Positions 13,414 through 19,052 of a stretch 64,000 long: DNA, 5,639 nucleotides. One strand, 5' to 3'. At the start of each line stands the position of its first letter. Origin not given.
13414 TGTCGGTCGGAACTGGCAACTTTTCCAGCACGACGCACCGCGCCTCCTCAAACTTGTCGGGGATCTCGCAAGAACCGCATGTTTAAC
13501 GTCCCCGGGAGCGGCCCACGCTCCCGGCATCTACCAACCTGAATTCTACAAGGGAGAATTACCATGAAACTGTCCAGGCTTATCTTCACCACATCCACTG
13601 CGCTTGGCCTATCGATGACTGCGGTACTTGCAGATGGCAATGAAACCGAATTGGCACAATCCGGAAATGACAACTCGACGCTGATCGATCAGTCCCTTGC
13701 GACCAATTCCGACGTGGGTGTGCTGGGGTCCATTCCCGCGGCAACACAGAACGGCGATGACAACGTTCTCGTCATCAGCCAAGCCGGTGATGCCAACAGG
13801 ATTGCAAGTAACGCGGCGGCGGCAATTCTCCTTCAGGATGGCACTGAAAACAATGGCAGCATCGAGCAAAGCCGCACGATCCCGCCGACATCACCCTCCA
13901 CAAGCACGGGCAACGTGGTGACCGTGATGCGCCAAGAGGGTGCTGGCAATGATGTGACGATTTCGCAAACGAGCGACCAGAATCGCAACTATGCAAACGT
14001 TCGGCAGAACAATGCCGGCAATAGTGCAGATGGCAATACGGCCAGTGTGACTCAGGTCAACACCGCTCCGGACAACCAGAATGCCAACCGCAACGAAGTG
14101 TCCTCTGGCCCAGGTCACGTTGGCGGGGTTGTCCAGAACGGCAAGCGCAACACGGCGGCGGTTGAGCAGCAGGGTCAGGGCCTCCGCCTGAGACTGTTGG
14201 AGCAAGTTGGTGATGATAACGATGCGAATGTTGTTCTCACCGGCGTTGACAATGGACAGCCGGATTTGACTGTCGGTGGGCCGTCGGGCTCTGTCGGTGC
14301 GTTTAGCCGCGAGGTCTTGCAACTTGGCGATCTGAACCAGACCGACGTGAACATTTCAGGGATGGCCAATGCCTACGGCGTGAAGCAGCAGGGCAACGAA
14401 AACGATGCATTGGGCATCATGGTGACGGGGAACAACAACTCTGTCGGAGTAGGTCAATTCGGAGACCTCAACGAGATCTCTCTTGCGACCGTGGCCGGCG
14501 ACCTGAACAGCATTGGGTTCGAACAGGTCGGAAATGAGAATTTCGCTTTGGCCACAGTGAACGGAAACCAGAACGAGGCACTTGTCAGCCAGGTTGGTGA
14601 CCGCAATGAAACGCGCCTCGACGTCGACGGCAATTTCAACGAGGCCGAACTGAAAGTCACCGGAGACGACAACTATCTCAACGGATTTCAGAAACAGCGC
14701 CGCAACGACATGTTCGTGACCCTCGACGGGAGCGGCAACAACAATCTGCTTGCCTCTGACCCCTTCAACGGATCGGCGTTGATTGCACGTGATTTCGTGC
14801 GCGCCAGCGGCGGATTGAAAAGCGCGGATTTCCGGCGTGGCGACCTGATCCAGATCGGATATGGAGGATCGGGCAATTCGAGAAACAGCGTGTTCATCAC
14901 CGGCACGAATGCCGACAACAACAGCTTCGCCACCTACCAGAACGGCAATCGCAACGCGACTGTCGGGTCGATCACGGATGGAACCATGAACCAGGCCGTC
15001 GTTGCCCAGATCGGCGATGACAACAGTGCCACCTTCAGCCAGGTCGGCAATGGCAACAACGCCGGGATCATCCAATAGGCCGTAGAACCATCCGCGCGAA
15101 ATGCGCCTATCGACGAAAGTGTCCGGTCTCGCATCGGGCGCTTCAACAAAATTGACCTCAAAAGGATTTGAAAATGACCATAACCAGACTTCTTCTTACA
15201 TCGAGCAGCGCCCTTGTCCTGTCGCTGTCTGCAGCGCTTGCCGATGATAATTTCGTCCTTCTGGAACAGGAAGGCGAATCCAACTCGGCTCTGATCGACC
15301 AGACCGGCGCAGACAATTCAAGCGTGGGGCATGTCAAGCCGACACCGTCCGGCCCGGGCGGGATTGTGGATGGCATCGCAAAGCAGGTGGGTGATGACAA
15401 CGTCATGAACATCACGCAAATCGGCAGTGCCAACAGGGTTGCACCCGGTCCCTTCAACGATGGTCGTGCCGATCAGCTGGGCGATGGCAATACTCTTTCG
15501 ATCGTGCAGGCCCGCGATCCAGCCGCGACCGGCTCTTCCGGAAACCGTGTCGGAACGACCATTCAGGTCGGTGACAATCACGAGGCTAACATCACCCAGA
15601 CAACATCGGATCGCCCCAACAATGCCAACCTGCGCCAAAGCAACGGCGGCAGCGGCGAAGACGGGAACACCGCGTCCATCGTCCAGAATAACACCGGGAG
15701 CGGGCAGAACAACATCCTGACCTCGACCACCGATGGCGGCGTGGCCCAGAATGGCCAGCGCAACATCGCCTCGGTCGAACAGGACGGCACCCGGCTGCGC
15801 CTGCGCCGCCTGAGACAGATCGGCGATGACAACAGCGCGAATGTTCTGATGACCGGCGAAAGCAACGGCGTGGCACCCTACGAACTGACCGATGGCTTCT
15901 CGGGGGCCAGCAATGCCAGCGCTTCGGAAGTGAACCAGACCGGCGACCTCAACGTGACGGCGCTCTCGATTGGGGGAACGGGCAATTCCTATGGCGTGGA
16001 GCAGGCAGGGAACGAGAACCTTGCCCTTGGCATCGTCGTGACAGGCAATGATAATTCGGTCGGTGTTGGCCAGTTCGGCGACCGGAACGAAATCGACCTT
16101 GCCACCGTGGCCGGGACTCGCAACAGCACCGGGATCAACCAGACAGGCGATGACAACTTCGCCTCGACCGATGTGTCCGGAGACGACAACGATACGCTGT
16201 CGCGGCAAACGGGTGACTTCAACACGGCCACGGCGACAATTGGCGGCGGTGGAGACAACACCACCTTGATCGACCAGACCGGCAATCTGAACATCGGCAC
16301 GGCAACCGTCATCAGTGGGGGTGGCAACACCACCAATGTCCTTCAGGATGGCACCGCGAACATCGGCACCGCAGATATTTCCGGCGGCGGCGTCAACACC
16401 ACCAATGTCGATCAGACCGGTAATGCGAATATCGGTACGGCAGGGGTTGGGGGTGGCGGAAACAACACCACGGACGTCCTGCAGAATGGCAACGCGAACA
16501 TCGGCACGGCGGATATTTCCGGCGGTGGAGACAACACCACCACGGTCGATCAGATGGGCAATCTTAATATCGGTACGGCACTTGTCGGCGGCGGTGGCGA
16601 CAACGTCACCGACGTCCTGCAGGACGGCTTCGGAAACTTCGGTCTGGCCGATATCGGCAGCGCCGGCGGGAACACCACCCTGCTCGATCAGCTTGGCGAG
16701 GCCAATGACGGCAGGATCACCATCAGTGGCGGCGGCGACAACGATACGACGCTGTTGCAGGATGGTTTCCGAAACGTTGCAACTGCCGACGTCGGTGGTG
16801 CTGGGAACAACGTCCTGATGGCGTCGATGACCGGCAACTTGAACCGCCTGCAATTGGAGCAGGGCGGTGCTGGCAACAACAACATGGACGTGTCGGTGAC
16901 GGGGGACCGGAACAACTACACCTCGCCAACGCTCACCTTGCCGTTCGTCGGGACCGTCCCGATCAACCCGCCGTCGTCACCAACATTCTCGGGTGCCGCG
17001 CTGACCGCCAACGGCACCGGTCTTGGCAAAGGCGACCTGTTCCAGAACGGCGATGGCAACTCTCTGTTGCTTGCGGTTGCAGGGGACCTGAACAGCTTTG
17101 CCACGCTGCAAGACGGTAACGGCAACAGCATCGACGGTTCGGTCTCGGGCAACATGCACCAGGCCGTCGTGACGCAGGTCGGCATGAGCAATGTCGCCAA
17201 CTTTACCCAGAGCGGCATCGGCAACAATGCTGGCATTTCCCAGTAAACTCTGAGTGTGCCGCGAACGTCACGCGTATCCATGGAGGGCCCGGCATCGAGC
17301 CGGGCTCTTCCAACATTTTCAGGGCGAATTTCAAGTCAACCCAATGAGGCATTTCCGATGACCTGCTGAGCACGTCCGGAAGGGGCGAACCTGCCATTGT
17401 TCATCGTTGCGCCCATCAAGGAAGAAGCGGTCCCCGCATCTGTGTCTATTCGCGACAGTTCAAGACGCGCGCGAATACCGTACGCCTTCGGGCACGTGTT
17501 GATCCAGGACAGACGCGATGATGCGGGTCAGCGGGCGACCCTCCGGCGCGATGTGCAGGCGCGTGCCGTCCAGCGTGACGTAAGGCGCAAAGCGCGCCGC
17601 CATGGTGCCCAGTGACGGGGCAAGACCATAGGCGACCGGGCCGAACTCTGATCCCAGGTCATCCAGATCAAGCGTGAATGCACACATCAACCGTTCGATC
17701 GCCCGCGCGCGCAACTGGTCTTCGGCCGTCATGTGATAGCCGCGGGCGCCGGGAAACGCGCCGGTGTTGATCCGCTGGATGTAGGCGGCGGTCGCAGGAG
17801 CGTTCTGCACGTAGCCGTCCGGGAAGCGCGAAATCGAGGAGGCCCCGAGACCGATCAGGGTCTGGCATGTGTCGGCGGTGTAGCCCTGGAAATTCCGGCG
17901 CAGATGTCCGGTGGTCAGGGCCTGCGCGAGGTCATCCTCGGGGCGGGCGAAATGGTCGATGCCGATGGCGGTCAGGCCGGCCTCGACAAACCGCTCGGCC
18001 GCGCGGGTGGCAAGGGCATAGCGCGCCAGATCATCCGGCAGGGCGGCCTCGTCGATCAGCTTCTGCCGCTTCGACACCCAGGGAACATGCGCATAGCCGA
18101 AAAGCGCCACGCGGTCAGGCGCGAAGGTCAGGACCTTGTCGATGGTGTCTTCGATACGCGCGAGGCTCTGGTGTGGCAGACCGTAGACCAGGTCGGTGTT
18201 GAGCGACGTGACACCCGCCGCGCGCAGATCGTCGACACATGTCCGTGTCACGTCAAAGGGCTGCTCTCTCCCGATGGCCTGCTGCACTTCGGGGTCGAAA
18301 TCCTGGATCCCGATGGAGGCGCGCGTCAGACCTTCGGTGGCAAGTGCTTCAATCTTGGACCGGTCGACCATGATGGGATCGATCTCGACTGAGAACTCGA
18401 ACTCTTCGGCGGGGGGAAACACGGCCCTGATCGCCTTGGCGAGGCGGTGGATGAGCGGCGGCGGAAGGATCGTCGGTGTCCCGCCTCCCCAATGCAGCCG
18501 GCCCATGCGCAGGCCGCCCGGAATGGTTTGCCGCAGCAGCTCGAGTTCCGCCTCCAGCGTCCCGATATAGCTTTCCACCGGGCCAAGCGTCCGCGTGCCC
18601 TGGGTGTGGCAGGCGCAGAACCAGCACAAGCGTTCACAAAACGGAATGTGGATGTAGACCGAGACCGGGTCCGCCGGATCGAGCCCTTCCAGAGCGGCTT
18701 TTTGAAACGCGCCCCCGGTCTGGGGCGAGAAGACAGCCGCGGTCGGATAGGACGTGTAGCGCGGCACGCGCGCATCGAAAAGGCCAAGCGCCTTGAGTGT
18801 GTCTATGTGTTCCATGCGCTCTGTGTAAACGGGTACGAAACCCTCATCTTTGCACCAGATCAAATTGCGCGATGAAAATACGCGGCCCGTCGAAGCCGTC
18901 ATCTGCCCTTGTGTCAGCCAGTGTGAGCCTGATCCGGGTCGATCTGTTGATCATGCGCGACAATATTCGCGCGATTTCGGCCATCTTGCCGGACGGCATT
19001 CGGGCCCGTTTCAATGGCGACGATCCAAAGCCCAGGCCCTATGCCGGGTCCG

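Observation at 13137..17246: Orphan three-gene curlin-repeat (functional-amyloid-like) locus with no csgE/F/G/C/H/D neighbours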

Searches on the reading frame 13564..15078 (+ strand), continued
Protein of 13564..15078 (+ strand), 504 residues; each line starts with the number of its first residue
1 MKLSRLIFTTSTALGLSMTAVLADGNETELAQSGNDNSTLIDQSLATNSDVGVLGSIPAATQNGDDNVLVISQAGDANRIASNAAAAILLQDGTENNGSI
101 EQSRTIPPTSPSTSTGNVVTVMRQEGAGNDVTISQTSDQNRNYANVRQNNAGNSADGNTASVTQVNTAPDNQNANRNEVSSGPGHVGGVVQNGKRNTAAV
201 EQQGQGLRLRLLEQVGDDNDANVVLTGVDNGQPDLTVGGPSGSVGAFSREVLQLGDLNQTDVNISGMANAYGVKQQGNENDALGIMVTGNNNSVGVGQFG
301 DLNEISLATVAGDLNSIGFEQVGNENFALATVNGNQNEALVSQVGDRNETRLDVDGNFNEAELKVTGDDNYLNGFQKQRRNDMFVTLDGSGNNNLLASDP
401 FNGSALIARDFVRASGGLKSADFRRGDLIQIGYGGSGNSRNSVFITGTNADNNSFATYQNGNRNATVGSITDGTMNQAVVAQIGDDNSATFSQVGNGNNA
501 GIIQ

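Call 63: find_encoding_contigs(protein=P0042, flank=10000, max_places=8)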
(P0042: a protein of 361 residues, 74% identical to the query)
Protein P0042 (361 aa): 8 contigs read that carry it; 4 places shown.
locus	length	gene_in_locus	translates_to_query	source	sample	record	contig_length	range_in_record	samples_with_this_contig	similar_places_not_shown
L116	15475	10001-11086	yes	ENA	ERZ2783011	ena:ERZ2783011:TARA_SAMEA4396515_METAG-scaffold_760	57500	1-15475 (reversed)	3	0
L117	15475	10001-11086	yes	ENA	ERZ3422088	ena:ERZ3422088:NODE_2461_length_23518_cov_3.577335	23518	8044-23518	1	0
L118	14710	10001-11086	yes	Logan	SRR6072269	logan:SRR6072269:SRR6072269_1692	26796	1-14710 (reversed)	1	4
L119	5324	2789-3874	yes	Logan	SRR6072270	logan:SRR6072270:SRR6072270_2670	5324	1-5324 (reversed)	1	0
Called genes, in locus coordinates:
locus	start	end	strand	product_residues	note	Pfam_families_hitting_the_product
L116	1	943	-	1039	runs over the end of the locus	PF00873:ACR_tran, PF03176:MMPL (weak)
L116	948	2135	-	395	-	PF25919:BSH_CusB (faint), PF25954:Beta-barrel_RND_2 (weak)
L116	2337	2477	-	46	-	-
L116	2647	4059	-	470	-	-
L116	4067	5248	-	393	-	PF07012:Curlin_rpt (faint)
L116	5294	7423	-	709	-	-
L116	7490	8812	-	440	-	-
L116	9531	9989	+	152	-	PF10614:CsgF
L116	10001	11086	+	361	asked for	PF03783:CsgG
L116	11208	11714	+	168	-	PF07012:Curlin_rpt (faint)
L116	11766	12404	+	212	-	-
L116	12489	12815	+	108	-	-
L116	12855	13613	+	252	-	PF02974:Inh (weak)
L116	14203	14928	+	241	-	PF13276:HTH_21, PF00665:rve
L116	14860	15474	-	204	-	?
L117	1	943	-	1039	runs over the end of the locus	PF00873:ACR_tran, PF03176:MMPL (weak)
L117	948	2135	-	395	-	PF25919:BSH_CusB (faint), PF25954:Beta-barrel_RND_2 (weak)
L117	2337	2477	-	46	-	-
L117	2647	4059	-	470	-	-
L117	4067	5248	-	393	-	PF07012:Curlin_rpt (faint)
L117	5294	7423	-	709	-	-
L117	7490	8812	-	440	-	-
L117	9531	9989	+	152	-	PF10614:CsgF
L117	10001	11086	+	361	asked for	PF03783:CsgG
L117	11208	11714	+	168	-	PF07012:Curlin_rpt (faint)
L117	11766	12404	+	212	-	-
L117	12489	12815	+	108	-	-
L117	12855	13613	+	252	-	PF02974:Inh (weak)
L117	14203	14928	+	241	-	PF13276:HTH_21, PF00665:rve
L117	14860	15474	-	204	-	?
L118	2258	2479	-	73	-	PF07012:Curlin_rpt (faint)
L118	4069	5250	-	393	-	PF07012:Curlin_rpt (faint)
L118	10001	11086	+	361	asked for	PF03783:CsgG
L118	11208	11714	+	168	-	PF07012:Curlin_rpt (faint)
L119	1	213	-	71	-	?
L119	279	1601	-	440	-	-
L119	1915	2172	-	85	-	-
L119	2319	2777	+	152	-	PF10614:CsgF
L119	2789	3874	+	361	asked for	PF03783:CsgG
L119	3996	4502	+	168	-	PF07012:Curlin_rpt (faint)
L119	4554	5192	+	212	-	-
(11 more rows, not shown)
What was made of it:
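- It is seen again in L116-L119 (call 63).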

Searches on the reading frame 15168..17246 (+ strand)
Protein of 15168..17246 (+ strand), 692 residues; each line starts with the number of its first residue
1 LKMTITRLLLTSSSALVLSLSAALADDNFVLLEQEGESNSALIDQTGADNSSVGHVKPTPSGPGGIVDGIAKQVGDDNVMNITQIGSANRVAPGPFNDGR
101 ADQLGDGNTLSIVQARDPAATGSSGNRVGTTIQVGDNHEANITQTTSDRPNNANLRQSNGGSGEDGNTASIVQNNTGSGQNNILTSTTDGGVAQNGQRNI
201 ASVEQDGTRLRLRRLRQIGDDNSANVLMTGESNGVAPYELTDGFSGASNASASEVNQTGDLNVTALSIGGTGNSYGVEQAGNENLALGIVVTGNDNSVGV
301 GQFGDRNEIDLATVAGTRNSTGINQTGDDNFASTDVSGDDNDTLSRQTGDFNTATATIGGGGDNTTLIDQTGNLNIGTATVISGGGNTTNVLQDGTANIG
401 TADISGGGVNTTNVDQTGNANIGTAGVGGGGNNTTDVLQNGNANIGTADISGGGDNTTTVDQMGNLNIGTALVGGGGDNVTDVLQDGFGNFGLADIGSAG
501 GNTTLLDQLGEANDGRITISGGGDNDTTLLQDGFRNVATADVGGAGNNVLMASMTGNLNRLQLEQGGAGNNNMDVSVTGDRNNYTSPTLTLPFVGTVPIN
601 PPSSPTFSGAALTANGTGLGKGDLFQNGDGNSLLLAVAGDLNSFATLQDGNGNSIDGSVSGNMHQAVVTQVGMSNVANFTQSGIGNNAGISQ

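Call 3: search_protein_families(library=pfam, proteins=[window:15168-17246:+], max_evalue=1)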
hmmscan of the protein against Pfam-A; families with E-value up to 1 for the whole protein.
window:15168-17246:+ (692 aa): 1 family
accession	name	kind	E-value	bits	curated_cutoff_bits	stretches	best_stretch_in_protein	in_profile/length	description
PF07012.17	Curlin_rpt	-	1.6e-26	92.4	20.7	11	26-51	2-27/34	Curlin associated repeat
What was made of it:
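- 15174..17246 (+): Large curlin 2 (690 aa from ATG 15174; 692 aa if the TTG at 15168 is used): signal peptide followed by about 45 curlin strand motifs. It is the orthologue of the second gene of the array in Roseovarius (L004_big623). Curlin_rpt E=1.6e-26, 11 stretches (call 3).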

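Call 4: search_protein_families(library=ncbifam, proteins=[window:15168-17246:+], max_evalue=1)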
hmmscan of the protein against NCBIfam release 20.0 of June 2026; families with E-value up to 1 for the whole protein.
window:15168-17246:+ (692 aa): 2 families
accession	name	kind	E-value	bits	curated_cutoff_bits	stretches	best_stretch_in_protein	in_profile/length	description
NF007470.1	PRK10051.1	equivalog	4.3e-22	78.7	160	6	313-402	58-147/150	curli major subunit CsgA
NF007506.1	PRK10101.1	equivalog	2.1e-20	73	165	6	292-372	52-130/151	curli minor subunit CsgB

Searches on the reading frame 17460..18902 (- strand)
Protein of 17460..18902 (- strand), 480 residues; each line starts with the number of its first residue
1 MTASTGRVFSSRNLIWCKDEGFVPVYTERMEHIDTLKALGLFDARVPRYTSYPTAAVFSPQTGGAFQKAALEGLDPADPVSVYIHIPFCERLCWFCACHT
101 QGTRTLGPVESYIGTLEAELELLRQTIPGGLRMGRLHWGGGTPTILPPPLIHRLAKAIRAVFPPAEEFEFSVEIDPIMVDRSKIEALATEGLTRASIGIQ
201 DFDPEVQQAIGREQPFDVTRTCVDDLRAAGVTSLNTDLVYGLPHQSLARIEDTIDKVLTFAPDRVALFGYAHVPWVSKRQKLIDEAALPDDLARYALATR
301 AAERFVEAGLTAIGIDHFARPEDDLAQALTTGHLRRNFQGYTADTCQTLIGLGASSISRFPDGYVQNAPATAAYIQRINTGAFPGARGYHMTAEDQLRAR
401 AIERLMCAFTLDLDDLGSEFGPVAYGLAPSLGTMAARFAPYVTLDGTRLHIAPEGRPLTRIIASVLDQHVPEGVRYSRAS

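Call 3: search_protein_families(library=pfam, proteins=[window:17460-18902:-], max_evalue=1)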
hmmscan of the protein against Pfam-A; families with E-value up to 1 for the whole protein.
window:17460-18902:- (480 aa): 2 families
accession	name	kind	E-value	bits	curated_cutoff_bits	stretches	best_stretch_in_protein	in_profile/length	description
PF04055.27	Radical_SAM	-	6.1e-25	88.8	29.5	1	83-256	1-165/166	Radical SAM superfamily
PF06969.22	HemN_C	-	0.019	15.4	24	1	392-458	2-67/67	HemN C-terminal domain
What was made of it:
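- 17460..18902 (-): HemN-type radical SAM gene, convergent. It is the downstream neighbour, not part of the system. Pfam Radical_SAM, with a weak HemN_C match (call 3).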
